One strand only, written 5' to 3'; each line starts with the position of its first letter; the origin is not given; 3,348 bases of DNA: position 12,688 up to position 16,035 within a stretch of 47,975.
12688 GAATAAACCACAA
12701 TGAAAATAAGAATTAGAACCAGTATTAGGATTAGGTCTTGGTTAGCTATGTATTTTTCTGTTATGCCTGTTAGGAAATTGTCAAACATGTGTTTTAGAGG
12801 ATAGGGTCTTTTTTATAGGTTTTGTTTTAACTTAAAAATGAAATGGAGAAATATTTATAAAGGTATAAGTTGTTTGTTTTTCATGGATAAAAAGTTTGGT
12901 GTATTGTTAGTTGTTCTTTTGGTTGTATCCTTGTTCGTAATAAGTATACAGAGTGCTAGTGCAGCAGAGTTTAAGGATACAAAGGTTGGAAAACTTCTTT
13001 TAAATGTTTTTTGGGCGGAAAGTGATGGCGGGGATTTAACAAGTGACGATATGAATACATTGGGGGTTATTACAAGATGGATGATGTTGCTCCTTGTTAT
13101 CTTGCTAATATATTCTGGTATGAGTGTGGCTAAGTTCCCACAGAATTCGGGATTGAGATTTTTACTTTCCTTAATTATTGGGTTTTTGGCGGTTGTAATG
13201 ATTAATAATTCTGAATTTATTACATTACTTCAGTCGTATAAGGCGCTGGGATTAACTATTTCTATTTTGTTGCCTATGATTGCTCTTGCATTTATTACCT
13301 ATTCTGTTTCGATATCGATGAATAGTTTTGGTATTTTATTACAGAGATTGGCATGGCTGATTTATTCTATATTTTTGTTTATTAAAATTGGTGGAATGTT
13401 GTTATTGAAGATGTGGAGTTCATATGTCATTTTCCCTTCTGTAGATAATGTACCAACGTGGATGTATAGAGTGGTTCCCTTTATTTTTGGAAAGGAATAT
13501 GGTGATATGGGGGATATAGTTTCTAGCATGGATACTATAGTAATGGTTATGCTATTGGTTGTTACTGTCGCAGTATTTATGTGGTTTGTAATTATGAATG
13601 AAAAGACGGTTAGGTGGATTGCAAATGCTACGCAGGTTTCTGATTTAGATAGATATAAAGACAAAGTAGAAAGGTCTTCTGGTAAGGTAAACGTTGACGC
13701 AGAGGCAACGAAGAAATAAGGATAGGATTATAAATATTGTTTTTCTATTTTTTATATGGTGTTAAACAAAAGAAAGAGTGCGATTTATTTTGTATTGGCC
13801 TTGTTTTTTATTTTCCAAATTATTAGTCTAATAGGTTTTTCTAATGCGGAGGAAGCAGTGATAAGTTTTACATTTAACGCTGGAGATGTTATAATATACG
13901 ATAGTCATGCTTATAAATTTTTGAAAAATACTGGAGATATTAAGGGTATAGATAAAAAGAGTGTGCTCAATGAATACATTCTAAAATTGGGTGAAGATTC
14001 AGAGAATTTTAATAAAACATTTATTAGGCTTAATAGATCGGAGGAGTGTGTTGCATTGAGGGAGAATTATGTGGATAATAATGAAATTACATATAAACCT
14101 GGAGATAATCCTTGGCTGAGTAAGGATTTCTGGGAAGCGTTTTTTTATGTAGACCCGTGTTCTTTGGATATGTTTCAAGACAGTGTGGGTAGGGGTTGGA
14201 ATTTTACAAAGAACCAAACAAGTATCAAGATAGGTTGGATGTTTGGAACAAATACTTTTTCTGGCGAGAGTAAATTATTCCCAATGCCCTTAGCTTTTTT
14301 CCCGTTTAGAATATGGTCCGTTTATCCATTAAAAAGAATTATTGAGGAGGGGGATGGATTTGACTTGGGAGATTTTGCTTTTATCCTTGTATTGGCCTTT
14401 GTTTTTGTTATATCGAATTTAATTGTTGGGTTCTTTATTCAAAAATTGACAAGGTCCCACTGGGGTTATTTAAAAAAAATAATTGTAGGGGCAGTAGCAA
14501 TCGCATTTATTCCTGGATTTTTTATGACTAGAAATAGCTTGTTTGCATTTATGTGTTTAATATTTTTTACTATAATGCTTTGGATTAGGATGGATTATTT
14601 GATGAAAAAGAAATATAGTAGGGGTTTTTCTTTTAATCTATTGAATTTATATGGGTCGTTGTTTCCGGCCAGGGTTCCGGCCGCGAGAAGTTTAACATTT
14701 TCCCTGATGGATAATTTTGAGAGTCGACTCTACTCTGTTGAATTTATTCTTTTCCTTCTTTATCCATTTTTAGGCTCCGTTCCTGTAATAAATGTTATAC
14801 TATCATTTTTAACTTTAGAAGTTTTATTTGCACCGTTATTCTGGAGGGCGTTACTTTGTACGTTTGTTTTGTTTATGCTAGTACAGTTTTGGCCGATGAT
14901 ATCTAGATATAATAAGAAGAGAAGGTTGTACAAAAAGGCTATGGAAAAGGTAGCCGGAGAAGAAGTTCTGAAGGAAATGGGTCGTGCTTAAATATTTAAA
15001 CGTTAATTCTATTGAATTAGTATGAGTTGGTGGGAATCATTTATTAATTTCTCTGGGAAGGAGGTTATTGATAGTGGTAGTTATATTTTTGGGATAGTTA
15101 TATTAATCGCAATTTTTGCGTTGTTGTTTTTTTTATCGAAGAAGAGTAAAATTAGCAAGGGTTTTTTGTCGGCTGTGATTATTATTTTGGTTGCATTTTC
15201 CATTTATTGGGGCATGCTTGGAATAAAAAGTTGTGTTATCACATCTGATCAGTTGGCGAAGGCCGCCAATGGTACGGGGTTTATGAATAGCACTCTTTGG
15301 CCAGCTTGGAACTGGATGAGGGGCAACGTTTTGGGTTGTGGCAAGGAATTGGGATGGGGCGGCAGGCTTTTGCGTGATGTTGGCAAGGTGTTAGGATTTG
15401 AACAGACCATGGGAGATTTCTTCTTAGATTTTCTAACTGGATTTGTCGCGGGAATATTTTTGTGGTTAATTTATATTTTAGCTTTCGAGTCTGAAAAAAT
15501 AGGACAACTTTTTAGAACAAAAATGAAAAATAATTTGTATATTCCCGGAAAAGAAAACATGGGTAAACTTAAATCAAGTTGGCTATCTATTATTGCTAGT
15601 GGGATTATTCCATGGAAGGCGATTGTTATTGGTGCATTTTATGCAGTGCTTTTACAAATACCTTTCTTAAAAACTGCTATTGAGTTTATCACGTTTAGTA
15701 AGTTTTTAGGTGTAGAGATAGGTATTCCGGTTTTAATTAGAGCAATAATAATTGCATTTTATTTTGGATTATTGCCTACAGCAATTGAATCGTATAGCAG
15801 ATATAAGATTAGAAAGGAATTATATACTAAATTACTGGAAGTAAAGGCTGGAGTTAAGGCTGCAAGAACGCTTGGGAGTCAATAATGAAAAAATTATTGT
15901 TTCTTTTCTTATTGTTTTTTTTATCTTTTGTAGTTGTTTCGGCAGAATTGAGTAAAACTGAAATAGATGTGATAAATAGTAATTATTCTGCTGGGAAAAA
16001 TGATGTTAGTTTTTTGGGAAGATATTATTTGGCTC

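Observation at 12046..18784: Tandem array of paralogous polytopic membrane proteins with a constant C-terminal module and unrelated ectodomains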

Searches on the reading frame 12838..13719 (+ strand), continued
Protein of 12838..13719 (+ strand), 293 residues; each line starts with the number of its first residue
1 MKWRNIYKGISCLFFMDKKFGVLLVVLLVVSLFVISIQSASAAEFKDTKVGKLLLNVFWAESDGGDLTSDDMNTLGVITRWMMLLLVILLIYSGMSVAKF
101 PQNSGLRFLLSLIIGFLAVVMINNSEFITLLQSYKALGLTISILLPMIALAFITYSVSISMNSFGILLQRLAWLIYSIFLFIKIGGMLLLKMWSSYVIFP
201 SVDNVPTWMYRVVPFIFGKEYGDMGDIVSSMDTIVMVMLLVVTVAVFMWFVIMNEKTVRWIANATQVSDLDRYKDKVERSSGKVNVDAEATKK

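Call 104: search_protein_families(library=pfam, alignment_id=A12, max_evalue=0.00001)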
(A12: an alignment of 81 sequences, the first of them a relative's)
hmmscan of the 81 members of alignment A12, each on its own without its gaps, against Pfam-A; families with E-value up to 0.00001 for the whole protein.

A. member 1, L009:25-1059:+ (344 aa): 0 families

B. families by the number of members that match (of 81 scanned): 43 families (the first 25 are shown)
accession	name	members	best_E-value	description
PF02475.24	TRM5-TYW2_MTfase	6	7.7e-46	TRM5/TYW2 methyltransferase domain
PF00867.23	XPG_I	6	6.3e-27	XPG I-region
PF00752.23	XPG_N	6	2.6e-19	XPG N-terminal domain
PF25133.1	TYW2_N_2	5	9.2e-09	TYW2 N-terminal domain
PF01935.23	DUF87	4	9.8e-12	Helicase HerA, central domain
PF03104.25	DNA_pol_B_exo1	3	1.4e-26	DNA polymerase family B, exonuclease domain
PF00004.35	AAA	3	1.3e-15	ATPase family associated with various cellular activities (AAA)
PF00571.33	CBS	3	3.2e-15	CBS domain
PF21473.3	Ssb-like_OB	3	9.8e-09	Single-stranded DNA binding protein Ssb-like, OB fold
PF01336.31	tRNA_anti-codon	3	2.6e-08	OB-fold nucleic acid binding domain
PF18765.7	Polbeta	2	1.9e-11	Polymerase beta, Nucleotidyltransferase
PF01909.29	NTP_transf_2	2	5.4e-11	Nucleotidyltransferase domain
PF21960.2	RCF1-5-like_lid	2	9.1e-10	RCF1/5-like, AAA+ ATPase lid domain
PF13847.12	Methyltransf_31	2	6.1e-07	Methyltransferase domain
PF13173.12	AAA_14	2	3.1e-06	AAA domain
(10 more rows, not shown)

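Call 106: search_protein_families(library=padloc, max_evalue=0.01, proteins=[window:12883-13719:+])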
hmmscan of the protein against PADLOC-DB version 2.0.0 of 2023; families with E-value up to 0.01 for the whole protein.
window:12883-13719:+ (278 aa): 0 families

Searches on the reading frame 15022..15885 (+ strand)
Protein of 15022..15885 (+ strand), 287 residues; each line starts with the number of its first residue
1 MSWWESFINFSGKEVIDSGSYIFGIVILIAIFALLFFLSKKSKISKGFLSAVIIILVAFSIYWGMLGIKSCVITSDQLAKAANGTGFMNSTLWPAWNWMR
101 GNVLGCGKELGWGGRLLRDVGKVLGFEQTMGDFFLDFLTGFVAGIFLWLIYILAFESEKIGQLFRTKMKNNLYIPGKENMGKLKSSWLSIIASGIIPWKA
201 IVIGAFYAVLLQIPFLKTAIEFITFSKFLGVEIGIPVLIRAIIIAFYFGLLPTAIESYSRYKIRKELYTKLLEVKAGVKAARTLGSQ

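Call 6: search_protein_families(library=pfam, max_evalue=1, proteins=[window:15022-15885:+])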
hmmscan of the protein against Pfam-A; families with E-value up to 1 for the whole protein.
window:15022-15885:+ (287 aa): 2 families
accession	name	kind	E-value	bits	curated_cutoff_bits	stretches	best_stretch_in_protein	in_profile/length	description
PF05283.16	MGC-24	-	0.084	13.7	28.5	1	13-43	101-131/140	Multi-glycosylated core protein 24 (MGC-24), sialomucin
PF11505.13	DUF3216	-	0.33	11.6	25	0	222-273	23-72/91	Protein of unknown function (DUF3216)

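Call 10: find_homologous_proteins(query=A1, max_evalue=0.01)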
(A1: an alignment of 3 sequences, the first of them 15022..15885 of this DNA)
Query A1 (3 sequences) (287 aa, profile of the alignment): 4 proteins with E <= 0.01 among 8000 candidates.
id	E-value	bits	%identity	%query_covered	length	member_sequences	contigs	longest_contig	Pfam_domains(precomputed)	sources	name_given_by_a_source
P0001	2.2e-115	403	25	28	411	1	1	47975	-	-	-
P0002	3.1e-106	373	100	100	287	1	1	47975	-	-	-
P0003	9.7e-56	208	60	99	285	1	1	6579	-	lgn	-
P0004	9.8e-18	83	39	56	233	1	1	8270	-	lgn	-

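Call 11: find_encoding_contigs(protein=P0003, flank=10000)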
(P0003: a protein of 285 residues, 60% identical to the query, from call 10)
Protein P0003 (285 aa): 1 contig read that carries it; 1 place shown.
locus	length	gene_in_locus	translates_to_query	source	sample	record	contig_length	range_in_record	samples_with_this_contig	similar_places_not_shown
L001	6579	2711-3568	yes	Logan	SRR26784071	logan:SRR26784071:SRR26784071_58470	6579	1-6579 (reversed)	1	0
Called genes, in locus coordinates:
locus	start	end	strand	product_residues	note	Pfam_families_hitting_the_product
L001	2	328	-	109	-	?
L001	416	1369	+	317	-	-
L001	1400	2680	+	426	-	-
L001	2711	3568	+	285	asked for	-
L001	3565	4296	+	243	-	-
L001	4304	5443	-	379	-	-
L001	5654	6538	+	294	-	-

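Call 12: find_encoding_contigs(protein=P0004, flank=10000)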
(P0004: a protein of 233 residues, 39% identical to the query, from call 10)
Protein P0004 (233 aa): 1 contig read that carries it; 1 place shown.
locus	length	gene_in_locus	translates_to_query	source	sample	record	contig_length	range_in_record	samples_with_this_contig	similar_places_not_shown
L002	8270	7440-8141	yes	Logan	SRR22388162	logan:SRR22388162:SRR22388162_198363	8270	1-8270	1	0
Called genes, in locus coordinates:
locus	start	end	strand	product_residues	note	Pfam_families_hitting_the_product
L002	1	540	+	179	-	?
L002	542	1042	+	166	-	-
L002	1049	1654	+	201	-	-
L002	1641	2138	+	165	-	-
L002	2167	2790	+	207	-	-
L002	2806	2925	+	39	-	-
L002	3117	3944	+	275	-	PF01478:Peptidase_A24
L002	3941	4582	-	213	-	PF11969:DcpS_C (weak), PF01230:HIT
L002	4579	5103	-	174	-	-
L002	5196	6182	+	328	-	-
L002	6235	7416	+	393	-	-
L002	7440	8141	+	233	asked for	-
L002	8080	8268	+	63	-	?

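Call 26: find_related_loci(query=window:15022-15885:+, collection=genome_contigs, flank=10000)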
Query window:15022-15885:+ (287 aa) in genome_contigs; peptide patterns used: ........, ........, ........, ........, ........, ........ (x = any residue, [..] = any of these).
166 stretches matched a pattern, but none encodes a relative of the query by tblastn (E <= 1e-3).

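Call 76: search_protein_families(library=ncbifam, max_evalue=0.1, proteins=[window:15022-15885:+])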
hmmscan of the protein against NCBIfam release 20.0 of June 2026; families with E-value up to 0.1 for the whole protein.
window:15022-15885:+ (287 aa): 0 families

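Call 77: search_protein_families(library=phrogs, max_evalue=0.1, proteins=[window:15022-15885:+])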
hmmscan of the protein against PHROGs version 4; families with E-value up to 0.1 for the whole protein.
window:15022-15885:+ (287 aa): 0 families

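Call 89: search_protein_families(library=pfam, max_evalue=0.05, proteins=[L001:4304-5443:-])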
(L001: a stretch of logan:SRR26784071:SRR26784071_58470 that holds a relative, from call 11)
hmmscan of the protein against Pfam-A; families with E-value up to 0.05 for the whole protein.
L001:4304-5443:- (379 aa): 0 families

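Call 94: search_dna_similar(query=window:15022-15885:+, collection=phages, mode=protein, max_evalue=0.01, max_rows=5)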
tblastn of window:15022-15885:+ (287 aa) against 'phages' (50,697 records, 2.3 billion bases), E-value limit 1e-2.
No match.

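Call 106: search_protein_families(library=padloc, max_evalue=0.01, proteins=[window:15022-15885:+])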
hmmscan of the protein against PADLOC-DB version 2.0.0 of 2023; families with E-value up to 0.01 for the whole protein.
window:15022-15885:+ (287 aa): 0 families
